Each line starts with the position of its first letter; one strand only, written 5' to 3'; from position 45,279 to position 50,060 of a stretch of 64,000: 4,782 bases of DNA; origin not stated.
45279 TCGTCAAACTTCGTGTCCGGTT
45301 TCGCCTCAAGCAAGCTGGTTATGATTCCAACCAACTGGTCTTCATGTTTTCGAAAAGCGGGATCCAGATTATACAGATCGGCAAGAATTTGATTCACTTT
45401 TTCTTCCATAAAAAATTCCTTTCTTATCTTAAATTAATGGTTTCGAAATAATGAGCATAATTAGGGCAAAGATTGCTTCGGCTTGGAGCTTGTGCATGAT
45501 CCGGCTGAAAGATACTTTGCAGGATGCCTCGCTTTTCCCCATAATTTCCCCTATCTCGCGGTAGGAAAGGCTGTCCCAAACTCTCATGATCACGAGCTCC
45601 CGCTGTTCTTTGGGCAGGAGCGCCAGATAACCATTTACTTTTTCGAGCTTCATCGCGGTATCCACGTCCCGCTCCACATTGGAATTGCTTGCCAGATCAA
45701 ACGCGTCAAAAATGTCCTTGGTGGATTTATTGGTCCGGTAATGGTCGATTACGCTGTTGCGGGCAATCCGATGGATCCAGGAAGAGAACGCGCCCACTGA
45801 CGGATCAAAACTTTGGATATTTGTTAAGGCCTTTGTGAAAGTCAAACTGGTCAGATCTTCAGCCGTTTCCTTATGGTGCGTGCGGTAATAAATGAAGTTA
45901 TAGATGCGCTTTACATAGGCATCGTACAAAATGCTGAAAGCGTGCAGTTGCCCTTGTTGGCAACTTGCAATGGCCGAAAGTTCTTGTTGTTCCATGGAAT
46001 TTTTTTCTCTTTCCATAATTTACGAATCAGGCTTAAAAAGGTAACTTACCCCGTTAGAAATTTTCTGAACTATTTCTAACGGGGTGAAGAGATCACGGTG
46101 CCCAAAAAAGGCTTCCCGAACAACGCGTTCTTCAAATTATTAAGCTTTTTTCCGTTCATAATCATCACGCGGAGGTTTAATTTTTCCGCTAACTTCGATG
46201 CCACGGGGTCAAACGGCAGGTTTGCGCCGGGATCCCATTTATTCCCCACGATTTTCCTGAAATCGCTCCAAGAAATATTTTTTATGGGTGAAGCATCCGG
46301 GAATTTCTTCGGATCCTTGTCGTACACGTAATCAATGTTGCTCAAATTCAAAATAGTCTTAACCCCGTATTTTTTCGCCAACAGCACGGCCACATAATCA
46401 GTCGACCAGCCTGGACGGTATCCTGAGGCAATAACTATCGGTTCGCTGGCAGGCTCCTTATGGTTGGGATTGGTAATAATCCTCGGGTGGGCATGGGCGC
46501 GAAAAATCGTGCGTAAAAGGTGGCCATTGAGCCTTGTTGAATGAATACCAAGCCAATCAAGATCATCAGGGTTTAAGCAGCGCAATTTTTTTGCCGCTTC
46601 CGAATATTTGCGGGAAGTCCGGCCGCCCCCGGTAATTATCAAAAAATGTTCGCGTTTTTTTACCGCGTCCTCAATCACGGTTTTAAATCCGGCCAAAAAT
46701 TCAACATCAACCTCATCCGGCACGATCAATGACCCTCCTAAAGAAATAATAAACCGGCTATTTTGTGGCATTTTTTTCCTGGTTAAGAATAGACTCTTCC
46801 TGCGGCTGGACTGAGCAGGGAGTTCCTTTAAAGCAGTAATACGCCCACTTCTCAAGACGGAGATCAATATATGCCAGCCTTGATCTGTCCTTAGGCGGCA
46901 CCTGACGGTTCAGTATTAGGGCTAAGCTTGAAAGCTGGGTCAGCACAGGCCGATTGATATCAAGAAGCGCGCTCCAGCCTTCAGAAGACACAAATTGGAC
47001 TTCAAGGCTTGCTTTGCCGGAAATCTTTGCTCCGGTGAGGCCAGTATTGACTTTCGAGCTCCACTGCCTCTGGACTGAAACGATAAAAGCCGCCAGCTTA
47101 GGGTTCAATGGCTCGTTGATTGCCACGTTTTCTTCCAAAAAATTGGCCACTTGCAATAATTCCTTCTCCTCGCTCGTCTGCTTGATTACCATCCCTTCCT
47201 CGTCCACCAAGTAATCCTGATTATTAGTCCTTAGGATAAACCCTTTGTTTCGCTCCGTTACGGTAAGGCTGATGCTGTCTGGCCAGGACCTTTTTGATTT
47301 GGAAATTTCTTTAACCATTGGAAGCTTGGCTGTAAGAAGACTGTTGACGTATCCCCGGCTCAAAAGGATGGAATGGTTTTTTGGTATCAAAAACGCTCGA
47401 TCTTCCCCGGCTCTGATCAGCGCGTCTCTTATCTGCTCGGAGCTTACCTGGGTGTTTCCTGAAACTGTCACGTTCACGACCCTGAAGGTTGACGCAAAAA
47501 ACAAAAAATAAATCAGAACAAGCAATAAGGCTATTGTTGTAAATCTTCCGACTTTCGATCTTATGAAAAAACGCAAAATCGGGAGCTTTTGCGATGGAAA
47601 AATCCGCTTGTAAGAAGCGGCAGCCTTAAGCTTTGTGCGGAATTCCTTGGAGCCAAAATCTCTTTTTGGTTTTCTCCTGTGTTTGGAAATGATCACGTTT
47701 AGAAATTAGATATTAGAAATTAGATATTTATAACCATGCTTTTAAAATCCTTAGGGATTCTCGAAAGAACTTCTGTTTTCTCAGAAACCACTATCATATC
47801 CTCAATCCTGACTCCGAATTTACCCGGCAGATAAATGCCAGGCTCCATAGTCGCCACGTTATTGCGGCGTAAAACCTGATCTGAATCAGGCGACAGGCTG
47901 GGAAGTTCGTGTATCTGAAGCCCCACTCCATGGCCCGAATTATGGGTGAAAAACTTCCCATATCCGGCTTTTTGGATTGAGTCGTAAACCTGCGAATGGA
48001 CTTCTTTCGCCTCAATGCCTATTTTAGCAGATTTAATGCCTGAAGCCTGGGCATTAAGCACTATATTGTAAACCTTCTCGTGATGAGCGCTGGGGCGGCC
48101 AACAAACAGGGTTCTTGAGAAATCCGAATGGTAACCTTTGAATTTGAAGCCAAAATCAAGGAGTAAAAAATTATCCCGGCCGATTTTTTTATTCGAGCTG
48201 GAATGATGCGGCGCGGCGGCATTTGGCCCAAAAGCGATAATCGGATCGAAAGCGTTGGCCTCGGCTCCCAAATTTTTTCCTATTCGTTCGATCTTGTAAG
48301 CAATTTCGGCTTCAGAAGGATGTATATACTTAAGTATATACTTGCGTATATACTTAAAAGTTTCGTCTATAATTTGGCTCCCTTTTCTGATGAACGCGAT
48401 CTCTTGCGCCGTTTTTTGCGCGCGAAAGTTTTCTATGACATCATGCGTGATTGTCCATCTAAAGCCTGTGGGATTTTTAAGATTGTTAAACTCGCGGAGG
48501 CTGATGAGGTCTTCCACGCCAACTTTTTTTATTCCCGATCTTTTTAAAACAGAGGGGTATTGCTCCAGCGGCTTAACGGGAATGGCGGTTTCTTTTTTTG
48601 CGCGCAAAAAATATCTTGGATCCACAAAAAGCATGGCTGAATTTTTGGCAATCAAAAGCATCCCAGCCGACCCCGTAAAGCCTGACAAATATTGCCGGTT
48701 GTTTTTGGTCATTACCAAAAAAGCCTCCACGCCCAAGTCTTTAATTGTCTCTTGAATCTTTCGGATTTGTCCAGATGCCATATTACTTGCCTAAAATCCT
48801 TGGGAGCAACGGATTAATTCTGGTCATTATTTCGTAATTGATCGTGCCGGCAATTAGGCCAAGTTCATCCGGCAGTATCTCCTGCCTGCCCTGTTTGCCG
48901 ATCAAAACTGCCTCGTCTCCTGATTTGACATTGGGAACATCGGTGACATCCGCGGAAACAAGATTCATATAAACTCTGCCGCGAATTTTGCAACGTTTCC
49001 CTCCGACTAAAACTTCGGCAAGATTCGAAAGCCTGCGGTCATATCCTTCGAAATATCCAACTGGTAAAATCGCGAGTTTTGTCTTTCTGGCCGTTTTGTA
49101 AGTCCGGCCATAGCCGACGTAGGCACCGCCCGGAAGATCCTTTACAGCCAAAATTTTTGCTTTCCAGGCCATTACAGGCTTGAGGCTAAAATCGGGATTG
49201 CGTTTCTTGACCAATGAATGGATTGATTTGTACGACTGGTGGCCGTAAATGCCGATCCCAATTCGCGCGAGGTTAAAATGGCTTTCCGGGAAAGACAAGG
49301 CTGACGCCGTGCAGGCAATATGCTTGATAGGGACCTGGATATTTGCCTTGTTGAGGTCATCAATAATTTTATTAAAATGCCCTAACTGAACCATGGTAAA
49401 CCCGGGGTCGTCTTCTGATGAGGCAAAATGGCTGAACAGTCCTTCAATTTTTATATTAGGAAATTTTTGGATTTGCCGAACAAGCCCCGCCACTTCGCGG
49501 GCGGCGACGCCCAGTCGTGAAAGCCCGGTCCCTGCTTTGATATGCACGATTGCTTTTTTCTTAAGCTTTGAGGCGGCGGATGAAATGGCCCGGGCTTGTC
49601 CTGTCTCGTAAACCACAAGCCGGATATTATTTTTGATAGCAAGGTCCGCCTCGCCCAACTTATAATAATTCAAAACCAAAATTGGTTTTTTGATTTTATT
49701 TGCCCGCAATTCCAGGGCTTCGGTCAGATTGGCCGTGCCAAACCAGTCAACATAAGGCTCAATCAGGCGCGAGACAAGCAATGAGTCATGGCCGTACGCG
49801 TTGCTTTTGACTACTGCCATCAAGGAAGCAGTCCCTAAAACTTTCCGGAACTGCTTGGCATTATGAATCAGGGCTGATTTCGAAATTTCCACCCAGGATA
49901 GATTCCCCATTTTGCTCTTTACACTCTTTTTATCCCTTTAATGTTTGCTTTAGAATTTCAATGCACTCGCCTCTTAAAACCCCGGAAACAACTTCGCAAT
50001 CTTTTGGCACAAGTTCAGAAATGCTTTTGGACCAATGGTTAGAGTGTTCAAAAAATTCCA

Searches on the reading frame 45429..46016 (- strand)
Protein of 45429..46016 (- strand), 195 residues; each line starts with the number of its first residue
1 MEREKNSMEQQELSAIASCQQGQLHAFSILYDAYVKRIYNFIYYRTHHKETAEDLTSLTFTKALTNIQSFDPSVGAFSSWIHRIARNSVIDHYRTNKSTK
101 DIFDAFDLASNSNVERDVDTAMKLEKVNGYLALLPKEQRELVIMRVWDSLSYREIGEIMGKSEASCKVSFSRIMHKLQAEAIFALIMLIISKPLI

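Call 65: search_protein_families(library=pfam, proteins=[window:45429-46016:-], max_evalue=0.0001)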
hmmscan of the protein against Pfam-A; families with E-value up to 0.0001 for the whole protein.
window:45429-46016:- (195 aa): 4 families
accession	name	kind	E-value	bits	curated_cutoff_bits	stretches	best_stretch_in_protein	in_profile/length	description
PF04542.20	Sigma70_r2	-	2.9e-18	65.9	24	1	30-98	1-70/71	Sigma-70 region 2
PF08281.18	Sigma70_r4_2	-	8.6e-12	45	25.7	1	130-177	7-54/54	Sigma-70, region 4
PF04545.22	Sigma70_r4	-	3.2e-06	27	24.1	1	131-178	2-49/50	Sigma-70, region 4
PF07638.17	Sigma70_ECF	-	3.1e-05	24.4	21.1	1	27-180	23-182/185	ECF sigma factor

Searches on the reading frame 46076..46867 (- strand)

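Call 52: search_protein_families(library=pfam, proteins=[window:46076-46867:-], max_evalue=0.00001)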
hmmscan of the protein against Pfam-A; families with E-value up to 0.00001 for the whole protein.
window:46076-46867:- (263 aa): 1 family
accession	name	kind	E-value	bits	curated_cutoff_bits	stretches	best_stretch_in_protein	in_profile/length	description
PF00696.33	AA_kinase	-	5.1e-26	92.3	24.9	1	38-238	2-234/234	Amino acid kinase family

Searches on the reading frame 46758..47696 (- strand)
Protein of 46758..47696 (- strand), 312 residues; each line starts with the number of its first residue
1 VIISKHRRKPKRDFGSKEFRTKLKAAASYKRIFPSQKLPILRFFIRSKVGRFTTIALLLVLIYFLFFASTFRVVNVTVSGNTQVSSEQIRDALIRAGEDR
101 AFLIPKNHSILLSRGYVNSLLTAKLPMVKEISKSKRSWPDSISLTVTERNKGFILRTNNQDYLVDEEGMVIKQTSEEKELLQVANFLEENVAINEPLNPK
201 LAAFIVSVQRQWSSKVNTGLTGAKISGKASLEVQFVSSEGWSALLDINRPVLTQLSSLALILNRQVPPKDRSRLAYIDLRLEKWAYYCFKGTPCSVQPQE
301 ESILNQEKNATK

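Call 52: search_protein_families(library=pfam, proteins=[window:46758-47696:-], max_evalue=0.00001)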
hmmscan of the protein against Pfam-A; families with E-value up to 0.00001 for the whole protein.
window:46758-47696:- (312 aa): 1 family
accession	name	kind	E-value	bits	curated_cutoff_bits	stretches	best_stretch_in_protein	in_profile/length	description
PF08478.15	POTRA_1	-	1.3e-07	32.2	23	1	71-149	1-69/69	POTRA domain, FtsQ-type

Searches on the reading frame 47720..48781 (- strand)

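Call 52: search_protein_families(library=pfam, proteins=[window:47720-48781:-], max_evalue=0.00001)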
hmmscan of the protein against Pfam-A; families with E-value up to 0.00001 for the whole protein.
window:47720-48781:- (353 aa): 2 families
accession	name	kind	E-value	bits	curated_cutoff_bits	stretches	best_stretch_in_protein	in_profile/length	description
PF00557.29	Peptidase_M24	-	4.1e-59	200.3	23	1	131-334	3-208/208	Metallopeptidase family M24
PF01321.24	Creatinase_N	-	4.1e-18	66.6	22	1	6-120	2-126/128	Creatinase/Prolidase N-terminal domain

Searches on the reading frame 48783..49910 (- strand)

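Call 52: search_protein_families(library=pfam, proteins=[window:48783-49910:-], max_evalue=0.00001)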
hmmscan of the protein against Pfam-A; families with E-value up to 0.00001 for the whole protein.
window:48783-49910:- (375 aa): 2 families
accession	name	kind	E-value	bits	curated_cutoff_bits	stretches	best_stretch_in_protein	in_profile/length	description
PF01168.26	Ala_racemase_N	-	2.6e-60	204.3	24.1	1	9-224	1-218/220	Alanine racemase, N-terminal domain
PF00842.27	Ala_racemase_C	-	3e-39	133.9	25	1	246-372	1-126/127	Alanine racemase, C-terminal domain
